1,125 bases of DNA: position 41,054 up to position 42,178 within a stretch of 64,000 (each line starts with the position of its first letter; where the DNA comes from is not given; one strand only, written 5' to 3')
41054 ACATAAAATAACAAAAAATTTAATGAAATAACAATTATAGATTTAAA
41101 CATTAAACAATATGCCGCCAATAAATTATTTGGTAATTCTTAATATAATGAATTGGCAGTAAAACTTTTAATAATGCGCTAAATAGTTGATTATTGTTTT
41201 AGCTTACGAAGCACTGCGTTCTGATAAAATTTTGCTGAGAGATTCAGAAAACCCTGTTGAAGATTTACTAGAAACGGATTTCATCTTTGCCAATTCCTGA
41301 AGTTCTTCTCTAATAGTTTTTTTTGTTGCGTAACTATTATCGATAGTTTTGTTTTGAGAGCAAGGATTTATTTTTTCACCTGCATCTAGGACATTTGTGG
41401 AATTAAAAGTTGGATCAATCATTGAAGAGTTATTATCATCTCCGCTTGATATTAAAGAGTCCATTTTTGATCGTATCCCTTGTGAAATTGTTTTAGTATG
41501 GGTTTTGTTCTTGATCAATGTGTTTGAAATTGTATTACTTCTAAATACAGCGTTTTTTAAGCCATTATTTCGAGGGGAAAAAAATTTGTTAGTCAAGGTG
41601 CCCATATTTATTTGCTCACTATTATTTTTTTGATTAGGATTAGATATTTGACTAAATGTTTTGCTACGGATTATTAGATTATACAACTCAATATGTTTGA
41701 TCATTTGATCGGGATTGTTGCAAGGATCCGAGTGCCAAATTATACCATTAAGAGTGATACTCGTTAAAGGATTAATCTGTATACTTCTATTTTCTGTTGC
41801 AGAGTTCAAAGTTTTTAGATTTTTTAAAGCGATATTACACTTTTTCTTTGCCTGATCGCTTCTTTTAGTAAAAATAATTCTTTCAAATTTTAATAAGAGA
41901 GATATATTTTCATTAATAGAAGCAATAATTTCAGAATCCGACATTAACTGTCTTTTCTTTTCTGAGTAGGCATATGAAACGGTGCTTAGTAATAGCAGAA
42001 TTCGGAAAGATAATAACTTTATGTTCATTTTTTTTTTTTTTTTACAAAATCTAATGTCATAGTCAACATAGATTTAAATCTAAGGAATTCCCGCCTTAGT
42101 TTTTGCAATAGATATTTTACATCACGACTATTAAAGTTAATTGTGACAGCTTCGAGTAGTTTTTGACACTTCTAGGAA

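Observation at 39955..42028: Second tandem paralog pair of secreted proteins (388 aa and 274 aa)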

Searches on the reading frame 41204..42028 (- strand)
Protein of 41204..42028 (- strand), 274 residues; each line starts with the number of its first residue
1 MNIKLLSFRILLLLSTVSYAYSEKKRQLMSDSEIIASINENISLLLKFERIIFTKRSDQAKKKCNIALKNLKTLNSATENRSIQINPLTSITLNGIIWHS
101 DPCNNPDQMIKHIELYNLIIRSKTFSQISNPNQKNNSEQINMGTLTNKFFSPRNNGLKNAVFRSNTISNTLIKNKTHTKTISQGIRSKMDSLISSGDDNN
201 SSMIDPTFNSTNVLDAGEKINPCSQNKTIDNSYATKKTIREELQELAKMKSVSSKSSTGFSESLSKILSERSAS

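Call 8: search_protein_families(library=pfam, max_evalue=0.1, proteins=[window:41204-42028:-])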
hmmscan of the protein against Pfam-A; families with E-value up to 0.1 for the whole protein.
window:41204-42028:- (274 aa): 0 families

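Call 10: find_homologous_proteins(query=window:41204-42028:-, max_evalue=0.01)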
Query window:41204-42028:- (274 aa): 10 proteins with E <= 0.01 among 946 candidates.
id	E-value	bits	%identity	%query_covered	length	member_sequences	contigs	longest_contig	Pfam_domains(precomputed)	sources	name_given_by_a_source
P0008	6.4e-165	565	100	100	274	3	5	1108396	-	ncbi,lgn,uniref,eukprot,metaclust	ncbi:hypothetical protein [Cryptosporidium parvum Iowa II]|uniref:Uncharacterized protein n=2 Tax=Cr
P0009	6.6e-139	479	85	100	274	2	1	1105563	-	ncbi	ncbi:Uncharacterized protein cmbei_4002520 [Cryptosporidium meleagridis]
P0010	4.6e-102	359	69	100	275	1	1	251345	-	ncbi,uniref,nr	ncbi:uncharacterized protein ELE39_001674 [Cryptosporidium sp. chipmunk genotype I]|uniref:uncharact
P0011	5.1e-88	313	61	100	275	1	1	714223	-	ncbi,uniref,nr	ncbi:uncharacterized protein cubi_01412 [Cryptosporidium ubiquitum]|uniref:Uncharacterized protein n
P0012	2.2e-86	308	60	100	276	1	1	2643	-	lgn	-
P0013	9.1e-60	220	48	100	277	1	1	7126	-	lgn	-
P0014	2.6e-59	219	48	93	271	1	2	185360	-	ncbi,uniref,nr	ncbi:putative signal peptide-containing protein [Cryptosporidium canis]|uniref:Signal peptide-contai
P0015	3.9e-25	107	36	97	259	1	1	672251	-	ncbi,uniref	ncbi:hypothetical protein RS030_193022 [Cryptosporidium xiaoi]|uniref:Uncharacterized protein n=1 Ta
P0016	5.9e-25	106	37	91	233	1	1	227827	-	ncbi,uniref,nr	ncbi:hypothetical protein FG386_000758 [Cryptosporidium ryanae]|uniref:uncharacterized protein n=1 T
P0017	1.7e-24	105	35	97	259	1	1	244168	-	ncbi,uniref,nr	ncbi:hypothetical protein FG379_003010 [Cryptosporidium bovis]|uniref:uncharacterized protein n=1 Ta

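Call 24: predict_structure(alignment_id=A2)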
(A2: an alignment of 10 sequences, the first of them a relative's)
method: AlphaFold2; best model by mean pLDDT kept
length: 274 residues; sequences in the alignment: 10
mean_pLDDT: 58.7   pTM: 0.38
mean pLDDT of the five models: 58.7, 56.5, 55.4, 51.7, 46.3
residues with pLDDT >= 90: 15; 70-90: 86; 50-70: 61; < 50: 112
segments of 3 or more residues with pLDDT < 50: 21-24, 129-233
pLDDT, mean of each block of 10 residues (from residue 1): 72 63 55 83 90 90 91 80 70 80 84 80 58 44 39 36 35 34 32 30 32 33 40 55 61 55 67 51
secondary structure, 60 per line:
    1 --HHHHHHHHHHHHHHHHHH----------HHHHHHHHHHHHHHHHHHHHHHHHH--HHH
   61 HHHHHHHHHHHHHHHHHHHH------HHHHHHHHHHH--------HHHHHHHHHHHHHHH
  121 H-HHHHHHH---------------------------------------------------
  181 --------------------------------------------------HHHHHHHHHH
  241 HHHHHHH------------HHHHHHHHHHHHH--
elements in order: H3-20 H31-55 H58-80 H87-97 H106-121 H123-129 H231-247 H260-272

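Call 36: find_encoding_contigs(protein=P0017, flank=6000, max_places=2)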
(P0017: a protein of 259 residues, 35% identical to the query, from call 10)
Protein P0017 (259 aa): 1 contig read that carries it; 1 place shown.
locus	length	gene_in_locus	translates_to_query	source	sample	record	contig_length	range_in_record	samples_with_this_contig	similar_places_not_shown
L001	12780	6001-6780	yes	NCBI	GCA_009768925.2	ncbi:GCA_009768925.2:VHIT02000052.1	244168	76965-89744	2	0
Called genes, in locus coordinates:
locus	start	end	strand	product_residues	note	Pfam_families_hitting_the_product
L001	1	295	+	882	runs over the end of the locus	PF00036:EF-hand_1 (faint), PF13405:EF-hand_6 (faint), PF13499:EF-hand_7, PF00388:PI-PLC-X, PF00387:PI-PLC-Y, PF00168:C2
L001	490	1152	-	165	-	-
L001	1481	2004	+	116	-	-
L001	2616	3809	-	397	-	PF05673:DUF815 (faint), PF16450:Prot_ATP_ID_OB_C, PF13191:AAA_16 (faint), PF00004:AAA, PF07724:AAA_2 (weak), PF07728:AAA_5, PF13401:AAA_22 (faint), PF17862:AAA_lid_3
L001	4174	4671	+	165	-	-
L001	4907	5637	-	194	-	-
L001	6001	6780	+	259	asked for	-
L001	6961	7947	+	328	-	-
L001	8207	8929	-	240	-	-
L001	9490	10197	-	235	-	-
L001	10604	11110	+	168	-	-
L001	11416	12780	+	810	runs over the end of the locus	-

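Call 37: find_encoding_contigs(protein=P0011, flank=6000, max_places=2)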
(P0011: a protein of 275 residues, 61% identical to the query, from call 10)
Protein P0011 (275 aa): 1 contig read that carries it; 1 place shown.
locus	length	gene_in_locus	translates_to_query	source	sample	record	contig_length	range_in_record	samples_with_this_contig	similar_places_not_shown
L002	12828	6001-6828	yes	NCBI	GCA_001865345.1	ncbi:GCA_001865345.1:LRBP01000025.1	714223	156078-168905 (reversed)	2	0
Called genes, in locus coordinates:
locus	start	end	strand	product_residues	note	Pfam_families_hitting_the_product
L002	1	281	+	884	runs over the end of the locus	PF13405:EF-hand_6 (faint), PF00036:EF-hand_1 (faint), PF13499:EF-hand_7, PF13833:EF-hand_8 (faint), PF13202:EF-hand_5 (faint), PF00388:PI-PLC-X, PF00387:PI-PLC-Y, PF00168:C2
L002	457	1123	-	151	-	-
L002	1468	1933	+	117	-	-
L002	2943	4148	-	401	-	PF16450:Prot_ATP_ID_OB_C, PF05673:DUF815 (faint), PF13191:AAA_16 (faint), PF00004:AAA, PF07724:AAA_2 (weak), PF07728:AAA_5, PF13401:AAA_22 (faint), PF17862:AAA_lid_3 (weak)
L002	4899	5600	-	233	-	-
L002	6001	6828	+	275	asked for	-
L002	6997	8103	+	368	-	-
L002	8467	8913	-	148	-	-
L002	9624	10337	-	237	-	-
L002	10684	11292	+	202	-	-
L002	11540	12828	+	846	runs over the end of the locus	-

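Call 38: find_encoding_contigs(protein=P0014, flank=6000, max_places=2)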
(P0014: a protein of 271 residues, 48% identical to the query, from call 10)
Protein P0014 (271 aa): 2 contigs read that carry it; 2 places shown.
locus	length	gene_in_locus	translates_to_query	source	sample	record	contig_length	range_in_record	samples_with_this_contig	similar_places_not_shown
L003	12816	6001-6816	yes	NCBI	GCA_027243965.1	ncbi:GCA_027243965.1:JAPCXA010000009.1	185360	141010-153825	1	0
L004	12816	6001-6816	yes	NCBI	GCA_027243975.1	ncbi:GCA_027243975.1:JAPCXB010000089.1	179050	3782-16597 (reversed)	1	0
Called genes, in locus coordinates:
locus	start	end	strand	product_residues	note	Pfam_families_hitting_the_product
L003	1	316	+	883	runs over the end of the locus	PF13405:EF-hand_6 (faint), PF00036:EF-hand_1 (faint), PF13499:EF-hand_7, PF00388:PI-PLC-X, PF00387:PI-PLC-Y, PF00168:C2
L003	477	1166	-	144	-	-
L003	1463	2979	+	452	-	PF00348:polyprenyl_synt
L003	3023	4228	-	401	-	PF16450:Prot_ATP_ID_OB_C, PF05673:DUF815 (faint), PF13191:AAA_16 (faint), PF00004:AAA, PF07724:AAA_2 (weak), PF07728:AAA_5, PF13401:AAA_22 (faint), PF17862:AAA_lid_3 (weak)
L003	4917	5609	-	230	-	-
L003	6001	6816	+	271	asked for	-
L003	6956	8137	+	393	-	-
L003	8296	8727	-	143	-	-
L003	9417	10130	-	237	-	-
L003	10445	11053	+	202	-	-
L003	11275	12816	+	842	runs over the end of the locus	-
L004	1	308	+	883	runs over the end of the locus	PF13405:EF-hand_6 (faint), PF00036:EF-hand_1 (faint), PF13499:EF-hand_7, PF00388:PI-PLC-X, PF00387:PI-PLC-Y, PF00168:C2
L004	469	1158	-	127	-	-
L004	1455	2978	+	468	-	PF00348:polyprenyl_synt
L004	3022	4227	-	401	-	PF16450:Prot_ATP_ID_OB_C, PF05673:DUF815 (faint), PF13191:AAA_16 (faint), PF00004:AAA, PF07724:AAA_2 (weak), PF07728:AAA_5, PF13401:AAA_22 (faint), PF17862:AAA_lid_3 (weak)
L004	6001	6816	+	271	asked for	-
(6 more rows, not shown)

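Call 42: find_homologous_proteins(query=A2, max_evalue=1)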
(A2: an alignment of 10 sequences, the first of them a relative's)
Query A2 (10 sequences) (274 aa, profile of the alignment): 11 proteins with E <= 1 among 8000 candidates.
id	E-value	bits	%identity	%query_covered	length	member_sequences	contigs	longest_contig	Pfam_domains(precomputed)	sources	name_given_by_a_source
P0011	1.9e-126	440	61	100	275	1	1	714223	-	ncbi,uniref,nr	ncbi:uncharacterized protein cubi_01412 [Cryptosporidium ubiquitum]|uniref:Uncharacterized protein n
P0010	7.7e-126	438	69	100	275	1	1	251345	-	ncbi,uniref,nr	ncbi:uncharacterized protein ELE39_001674 [Cryptosporidium sp. chipmunk genotype I]|uniref:uncharact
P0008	5.7e-124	431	100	100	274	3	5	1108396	-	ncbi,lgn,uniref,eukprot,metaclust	ncbi:hypothetical protein [Cryptosporidium parvum Iowa II]|uniref:Uncharacterized protein n=2 Tax=Cr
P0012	5.5e-121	422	60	100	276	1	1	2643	-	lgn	-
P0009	9.2e-120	418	85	100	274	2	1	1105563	-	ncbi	ncbi:Uncharacterized protein cmbei_4002520 [Cryptosporidium meleagridis]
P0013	3.0e-113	396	48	100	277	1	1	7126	-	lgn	-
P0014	1.5e-106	374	48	93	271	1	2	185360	-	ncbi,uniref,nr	ncbi:putative signal peptide-containing protein [Cryptosporidium canis]|uniref:Signal peptide-contai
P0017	8.1e-99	349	35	97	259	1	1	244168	-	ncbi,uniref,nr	ncbi:hypothetical protein FG379_003010 [Cryptosporidium bovis]|uniref:uncharacterized protein n=1 Ta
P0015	2.3e-98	347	36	97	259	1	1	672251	-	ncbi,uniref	ncbi:hypothetical protein RS030_193022 [Cryptosporidium xiaoi]|uniref:Uncharacterized protein n=1 Ta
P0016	2.2e-82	295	37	91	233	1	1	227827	-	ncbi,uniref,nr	ncbi:hypothetical protein FG386_000758 [Cryptosporidium ryanae]|uniref:uncharacterized protein n=1 T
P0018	1.8e-56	210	39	99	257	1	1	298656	-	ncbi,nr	ncbi:hypothetical protein HWI79_174 [Cryptosporidium felis]|nr:hypothetical protein HWI79_174 [Crypt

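Call 47: find_encoding_contigs(protein=P0016, flank=3000, max_places=1)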
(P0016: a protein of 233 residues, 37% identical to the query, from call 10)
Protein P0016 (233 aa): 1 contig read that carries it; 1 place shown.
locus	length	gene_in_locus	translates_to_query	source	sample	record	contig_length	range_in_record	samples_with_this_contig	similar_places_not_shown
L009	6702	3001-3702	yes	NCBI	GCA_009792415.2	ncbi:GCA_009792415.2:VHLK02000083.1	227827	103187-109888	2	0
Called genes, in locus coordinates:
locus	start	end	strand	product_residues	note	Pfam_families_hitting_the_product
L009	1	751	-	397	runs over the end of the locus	PF16450:Prot_ATP_ID_OB_C, PF05673:DUF815 (faint), PF13191:AAA_16 (faint), PF00004:AAA, PF07724:AAA_2 (weak), PF07728:AAA_5, PF13401:AAA_22 (faint), PF17862:AAA_lid_3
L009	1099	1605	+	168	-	-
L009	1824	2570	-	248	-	-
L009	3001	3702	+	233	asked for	-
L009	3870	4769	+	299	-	-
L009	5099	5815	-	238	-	-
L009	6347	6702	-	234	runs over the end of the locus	-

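Call 48: find_encoding_contigs(protein=P0015, flank=3000, max_places=1)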
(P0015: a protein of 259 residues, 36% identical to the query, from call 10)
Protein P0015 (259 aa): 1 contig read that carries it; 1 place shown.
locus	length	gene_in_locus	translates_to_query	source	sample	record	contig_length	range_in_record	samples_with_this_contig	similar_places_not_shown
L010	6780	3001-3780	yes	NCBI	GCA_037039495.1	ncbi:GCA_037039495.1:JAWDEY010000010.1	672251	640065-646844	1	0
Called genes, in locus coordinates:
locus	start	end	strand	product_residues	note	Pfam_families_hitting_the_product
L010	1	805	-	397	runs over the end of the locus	PF05673:DUF815 (faint), PF16450:Prot_ATP_ID_OB_C, PF13191:AAA_16 (faint), PF00004:AAA, PF07724:AAA_2 (weak), PF07728:AAA_5, PF13401:AAA_22 (faint), PF17862:AAA_lid_3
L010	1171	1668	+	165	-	-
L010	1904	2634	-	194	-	-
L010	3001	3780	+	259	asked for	-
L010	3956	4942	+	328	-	-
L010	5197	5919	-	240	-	-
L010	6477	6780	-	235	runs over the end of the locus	-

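Call 49: find_encoding_contigs(protein=P0018, flank=3000, max_places=1)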
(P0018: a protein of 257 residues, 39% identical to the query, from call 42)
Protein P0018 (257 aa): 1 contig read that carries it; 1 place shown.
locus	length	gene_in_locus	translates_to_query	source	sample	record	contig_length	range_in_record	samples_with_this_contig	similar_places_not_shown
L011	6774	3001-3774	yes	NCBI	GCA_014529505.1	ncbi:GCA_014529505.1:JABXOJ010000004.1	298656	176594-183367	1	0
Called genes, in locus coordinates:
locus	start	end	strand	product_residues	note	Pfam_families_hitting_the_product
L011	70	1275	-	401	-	PF16450:Prot_ATP_ID_OB_C, PF05673:DUF815 (faint), PF13191:AAA_16 (faint), PF00004:AAA, PF07724:AAA_2 (weak), PF07728:AAA_5, PF13401:AAA_22 (faint), PF17862:AAA_lid_3 (weak)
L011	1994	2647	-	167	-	-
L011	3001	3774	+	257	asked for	-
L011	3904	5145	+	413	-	-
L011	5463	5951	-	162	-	-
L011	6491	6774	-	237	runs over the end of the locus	-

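Call 80: search_solved_structures(query=A4, max_evalue=1)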
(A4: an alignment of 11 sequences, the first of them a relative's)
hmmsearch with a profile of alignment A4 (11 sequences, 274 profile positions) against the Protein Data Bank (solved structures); distinct sequences matched with E-value up to 1: 1.
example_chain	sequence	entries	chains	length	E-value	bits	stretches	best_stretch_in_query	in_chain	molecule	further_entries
7rpr_A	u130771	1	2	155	0.12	15.3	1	209-271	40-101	Fibronectin-binding lipoprotein FbpA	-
